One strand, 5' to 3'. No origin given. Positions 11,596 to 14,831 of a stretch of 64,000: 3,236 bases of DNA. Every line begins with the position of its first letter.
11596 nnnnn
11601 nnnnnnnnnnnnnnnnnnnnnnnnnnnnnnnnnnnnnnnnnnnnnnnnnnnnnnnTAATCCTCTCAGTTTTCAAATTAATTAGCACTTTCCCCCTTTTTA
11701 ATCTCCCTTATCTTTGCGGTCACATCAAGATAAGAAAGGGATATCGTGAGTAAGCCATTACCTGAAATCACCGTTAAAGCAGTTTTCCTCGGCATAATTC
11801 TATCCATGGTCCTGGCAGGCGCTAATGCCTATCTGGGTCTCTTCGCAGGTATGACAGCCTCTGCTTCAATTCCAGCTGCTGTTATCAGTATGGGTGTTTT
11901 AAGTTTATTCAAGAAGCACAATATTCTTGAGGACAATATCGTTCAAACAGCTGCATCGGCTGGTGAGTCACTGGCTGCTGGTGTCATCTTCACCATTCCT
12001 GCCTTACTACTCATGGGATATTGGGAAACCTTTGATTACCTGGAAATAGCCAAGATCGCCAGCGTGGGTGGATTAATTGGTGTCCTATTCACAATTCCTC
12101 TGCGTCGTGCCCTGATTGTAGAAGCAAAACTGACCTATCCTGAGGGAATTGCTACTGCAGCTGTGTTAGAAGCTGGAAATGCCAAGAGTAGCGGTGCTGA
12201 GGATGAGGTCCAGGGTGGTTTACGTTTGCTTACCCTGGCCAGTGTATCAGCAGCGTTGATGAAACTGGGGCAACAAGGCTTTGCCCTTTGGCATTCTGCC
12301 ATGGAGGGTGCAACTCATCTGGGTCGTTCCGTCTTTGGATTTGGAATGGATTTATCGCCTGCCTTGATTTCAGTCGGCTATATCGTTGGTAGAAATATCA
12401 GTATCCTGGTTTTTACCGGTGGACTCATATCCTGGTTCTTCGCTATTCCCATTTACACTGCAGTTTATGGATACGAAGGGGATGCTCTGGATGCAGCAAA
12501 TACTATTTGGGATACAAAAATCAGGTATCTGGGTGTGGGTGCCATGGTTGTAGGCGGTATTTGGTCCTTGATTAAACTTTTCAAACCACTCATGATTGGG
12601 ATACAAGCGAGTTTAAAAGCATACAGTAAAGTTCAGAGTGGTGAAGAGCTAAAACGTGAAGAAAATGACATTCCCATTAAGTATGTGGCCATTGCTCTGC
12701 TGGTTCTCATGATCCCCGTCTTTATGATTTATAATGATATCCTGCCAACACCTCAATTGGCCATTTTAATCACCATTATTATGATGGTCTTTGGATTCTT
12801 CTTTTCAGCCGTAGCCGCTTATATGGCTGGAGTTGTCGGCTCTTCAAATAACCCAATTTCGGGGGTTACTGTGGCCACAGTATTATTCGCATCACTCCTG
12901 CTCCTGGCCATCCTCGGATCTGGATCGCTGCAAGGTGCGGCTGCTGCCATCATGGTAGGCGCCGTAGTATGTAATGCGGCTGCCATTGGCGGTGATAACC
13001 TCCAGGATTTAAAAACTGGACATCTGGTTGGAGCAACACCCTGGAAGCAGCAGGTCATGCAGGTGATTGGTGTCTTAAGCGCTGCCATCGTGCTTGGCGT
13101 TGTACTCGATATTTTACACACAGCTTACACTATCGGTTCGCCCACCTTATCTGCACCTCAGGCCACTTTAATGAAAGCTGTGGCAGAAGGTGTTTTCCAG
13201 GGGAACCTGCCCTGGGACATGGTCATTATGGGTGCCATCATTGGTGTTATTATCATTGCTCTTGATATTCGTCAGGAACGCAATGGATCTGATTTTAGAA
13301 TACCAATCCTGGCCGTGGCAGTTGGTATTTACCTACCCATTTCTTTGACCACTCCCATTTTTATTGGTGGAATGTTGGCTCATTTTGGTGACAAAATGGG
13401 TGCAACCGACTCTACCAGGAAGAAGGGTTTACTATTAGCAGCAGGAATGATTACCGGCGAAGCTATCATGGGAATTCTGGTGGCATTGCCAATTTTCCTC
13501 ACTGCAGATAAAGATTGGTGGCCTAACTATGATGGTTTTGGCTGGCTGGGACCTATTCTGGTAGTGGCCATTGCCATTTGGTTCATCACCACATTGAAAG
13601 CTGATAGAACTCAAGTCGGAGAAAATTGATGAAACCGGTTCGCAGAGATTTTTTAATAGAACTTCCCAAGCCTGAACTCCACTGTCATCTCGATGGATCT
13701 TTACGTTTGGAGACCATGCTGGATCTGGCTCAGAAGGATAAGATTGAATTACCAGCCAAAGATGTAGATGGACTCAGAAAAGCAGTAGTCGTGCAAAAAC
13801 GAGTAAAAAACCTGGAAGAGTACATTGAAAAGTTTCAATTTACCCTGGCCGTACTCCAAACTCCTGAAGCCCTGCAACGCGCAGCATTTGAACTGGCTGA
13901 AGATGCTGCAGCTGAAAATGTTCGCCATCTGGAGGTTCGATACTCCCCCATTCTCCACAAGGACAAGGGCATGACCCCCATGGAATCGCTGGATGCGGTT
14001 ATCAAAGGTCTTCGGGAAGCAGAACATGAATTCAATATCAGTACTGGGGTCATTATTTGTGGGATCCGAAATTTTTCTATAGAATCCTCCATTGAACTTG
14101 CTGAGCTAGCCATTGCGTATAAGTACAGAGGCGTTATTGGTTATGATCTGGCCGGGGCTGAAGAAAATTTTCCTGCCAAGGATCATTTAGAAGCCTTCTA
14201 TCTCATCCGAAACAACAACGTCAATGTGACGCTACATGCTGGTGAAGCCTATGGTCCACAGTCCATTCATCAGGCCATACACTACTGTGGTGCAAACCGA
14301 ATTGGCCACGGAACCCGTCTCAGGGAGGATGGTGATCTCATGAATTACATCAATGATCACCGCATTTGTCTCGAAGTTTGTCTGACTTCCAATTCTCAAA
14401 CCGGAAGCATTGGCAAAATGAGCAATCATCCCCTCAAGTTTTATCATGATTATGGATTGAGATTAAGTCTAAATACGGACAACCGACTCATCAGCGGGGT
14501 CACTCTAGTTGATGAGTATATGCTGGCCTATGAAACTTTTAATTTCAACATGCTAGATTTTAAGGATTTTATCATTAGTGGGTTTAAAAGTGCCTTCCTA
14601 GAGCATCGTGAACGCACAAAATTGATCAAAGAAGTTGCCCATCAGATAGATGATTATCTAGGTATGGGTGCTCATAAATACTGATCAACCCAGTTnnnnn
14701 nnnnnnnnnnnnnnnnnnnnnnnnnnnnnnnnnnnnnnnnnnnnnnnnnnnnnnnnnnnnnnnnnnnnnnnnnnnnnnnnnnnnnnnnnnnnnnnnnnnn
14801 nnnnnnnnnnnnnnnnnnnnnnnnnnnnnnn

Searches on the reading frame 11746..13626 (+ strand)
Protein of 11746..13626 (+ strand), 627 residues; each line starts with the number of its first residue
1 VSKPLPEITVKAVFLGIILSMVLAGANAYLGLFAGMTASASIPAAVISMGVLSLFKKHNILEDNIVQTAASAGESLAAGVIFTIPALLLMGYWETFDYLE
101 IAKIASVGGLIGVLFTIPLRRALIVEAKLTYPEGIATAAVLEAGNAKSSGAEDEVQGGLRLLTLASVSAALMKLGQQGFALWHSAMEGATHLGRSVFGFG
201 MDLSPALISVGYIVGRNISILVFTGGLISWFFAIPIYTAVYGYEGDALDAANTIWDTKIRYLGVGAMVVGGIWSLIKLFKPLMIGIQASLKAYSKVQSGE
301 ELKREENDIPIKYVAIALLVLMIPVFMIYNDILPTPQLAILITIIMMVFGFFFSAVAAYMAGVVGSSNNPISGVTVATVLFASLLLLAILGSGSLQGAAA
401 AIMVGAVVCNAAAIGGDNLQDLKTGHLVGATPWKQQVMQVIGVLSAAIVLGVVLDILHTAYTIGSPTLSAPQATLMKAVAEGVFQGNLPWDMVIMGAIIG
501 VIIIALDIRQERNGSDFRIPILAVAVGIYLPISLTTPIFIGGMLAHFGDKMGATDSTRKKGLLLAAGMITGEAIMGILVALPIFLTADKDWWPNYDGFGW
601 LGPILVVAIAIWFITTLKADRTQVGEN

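Call 3: search_protein_families(library=pfam, proteins=[window:11746-13626:+], max_evalue=1)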
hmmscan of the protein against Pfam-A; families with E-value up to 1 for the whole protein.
window:11746-13626:+ (627 aa): 1 family
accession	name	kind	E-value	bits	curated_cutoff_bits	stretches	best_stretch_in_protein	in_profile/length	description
PF03169.20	OPT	-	4.8e-114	382.7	25.8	1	7-581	1-621/623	OPT oligopeptide transporter protein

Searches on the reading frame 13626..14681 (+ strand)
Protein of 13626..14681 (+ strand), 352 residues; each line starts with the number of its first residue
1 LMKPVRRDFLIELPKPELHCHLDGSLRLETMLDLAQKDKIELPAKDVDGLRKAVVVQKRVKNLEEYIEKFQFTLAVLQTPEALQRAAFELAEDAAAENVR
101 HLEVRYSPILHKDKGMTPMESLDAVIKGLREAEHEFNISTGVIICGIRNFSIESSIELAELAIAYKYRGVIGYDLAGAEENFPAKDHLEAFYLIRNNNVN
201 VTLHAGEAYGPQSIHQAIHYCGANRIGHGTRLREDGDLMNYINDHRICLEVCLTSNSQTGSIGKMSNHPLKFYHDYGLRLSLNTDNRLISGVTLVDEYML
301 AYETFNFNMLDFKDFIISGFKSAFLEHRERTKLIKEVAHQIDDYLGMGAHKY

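Call 3: search_protein_families(library=pfam, proteins=[window:13626-14681:+], max_evalue=1)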
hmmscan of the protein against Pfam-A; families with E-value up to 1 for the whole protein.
window:13626-14681:+ (352 aa): 2 families
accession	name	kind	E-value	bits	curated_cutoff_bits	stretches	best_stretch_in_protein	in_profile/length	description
PF00962.28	A_deaminase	-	3.2e-93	312.8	27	1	14-339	1-329/330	Adenosine deaminase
PF19326.5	AMP_deaminase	-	0.00049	19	27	1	202-334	455-586/630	AMP deaminase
